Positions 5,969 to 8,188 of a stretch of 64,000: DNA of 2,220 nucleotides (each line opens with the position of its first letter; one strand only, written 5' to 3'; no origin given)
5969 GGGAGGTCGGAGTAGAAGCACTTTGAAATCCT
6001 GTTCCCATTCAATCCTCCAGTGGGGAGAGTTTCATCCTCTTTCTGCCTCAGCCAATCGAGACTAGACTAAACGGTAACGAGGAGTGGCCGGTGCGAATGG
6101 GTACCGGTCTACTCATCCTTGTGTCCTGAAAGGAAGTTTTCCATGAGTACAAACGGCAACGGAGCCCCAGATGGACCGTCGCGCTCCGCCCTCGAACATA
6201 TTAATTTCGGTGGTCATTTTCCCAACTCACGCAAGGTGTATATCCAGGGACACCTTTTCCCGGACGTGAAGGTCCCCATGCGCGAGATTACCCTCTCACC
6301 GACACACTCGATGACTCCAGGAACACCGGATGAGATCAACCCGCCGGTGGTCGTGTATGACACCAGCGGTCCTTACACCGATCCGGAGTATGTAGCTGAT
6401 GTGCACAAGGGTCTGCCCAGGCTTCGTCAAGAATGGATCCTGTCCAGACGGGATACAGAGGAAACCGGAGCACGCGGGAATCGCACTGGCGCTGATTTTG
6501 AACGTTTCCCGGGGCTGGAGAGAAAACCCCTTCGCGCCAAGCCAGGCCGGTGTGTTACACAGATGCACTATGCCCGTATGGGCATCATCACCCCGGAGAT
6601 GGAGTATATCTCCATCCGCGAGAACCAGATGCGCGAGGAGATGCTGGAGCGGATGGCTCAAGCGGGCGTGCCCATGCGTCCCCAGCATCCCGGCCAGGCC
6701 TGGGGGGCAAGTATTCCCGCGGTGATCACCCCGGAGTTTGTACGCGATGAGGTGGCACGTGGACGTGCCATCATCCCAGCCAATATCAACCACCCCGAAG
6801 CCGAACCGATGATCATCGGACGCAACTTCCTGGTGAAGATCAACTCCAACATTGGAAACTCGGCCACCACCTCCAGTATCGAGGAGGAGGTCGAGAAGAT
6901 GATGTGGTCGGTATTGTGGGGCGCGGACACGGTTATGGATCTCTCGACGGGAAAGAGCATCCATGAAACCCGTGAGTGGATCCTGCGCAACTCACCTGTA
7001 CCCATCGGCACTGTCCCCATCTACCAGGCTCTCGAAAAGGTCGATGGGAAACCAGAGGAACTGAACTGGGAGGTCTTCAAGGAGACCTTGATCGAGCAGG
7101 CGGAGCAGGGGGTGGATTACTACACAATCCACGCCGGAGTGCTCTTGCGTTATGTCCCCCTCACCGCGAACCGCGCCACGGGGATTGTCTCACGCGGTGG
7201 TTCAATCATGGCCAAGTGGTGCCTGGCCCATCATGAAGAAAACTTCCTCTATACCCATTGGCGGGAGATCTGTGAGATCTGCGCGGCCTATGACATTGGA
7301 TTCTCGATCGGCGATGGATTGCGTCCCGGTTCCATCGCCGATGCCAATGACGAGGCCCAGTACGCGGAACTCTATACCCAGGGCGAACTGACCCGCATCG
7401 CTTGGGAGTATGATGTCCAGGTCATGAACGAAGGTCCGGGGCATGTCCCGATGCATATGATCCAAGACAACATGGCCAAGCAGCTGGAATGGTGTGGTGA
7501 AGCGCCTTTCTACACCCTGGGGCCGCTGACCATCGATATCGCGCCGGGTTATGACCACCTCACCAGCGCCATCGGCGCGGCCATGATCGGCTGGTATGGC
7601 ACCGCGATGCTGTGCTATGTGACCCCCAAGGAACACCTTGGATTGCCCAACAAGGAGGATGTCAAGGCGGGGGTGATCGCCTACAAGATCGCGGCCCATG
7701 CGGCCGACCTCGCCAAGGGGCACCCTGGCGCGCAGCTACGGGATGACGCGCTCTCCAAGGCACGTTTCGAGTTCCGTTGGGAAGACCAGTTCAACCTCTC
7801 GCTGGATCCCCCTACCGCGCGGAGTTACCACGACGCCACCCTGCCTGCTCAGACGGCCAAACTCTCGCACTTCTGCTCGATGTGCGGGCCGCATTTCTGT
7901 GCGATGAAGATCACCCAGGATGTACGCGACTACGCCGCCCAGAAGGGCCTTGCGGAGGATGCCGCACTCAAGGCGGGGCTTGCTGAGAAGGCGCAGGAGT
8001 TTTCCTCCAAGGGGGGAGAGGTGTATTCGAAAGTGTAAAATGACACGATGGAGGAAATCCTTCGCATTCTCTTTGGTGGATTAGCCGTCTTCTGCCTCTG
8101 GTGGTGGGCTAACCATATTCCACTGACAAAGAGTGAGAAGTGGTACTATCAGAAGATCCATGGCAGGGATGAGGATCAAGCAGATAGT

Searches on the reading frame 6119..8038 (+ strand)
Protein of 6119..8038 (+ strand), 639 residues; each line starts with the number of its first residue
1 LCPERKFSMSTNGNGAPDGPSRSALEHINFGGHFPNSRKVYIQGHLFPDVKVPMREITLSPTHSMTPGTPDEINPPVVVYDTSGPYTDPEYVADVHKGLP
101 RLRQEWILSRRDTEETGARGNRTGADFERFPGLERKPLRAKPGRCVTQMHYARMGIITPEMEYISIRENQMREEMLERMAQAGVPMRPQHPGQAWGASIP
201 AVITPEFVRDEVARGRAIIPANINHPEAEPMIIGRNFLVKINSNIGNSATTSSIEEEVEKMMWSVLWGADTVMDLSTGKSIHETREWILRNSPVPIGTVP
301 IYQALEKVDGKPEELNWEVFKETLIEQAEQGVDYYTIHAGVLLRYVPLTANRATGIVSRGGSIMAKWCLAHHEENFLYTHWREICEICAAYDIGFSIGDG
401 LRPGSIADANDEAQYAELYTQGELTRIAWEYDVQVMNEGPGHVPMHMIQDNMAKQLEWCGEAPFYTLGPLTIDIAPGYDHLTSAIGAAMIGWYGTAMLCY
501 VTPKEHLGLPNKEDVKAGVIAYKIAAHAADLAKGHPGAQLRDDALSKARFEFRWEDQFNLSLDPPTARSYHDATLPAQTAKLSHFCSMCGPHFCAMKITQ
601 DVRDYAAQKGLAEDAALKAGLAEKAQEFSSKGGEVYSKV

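Call 46: search_protein_families(library=ncbifam, proteins=[window:6119-8038:+], max_evalue=1e-10)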
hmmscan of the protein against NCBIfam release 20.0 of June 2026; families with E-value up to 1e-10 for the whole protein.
window:6119-8038:+ (639 aa): 4 families
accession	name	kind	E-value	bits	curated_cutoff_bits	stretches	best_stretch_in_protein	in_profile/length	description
NF006763.1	PRK09284.1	equivalog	0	1021.6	650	1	33-603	3-564/564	phosphomethylpyrimidine synthase ThiC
TIGR00190.1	thiC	equivalog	9e-208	690.2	460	1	146-604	1-423/423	phosphomethylpyrimidine synthase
NF009895.0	PRK13352.1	equivalog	3.1e-178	592.9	410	1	203-606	26-424/430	phosphomethylpyrimidine synthase ThiC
TIGR04386.1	ThiC_like_1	exception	4.2e-119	398.1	700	1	203-601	24-422/426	B12 lower ligand biosynthesis ThiC-like protein BzaB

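Call 47: search_protein_families(library=padloc, proteins=[window:6119-8038:+], max_evalue=0.00001)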
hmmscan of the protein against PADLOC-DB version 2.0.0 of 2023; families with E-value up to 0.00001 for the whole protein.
window:6119-8038:+ (639 aa): 0 families
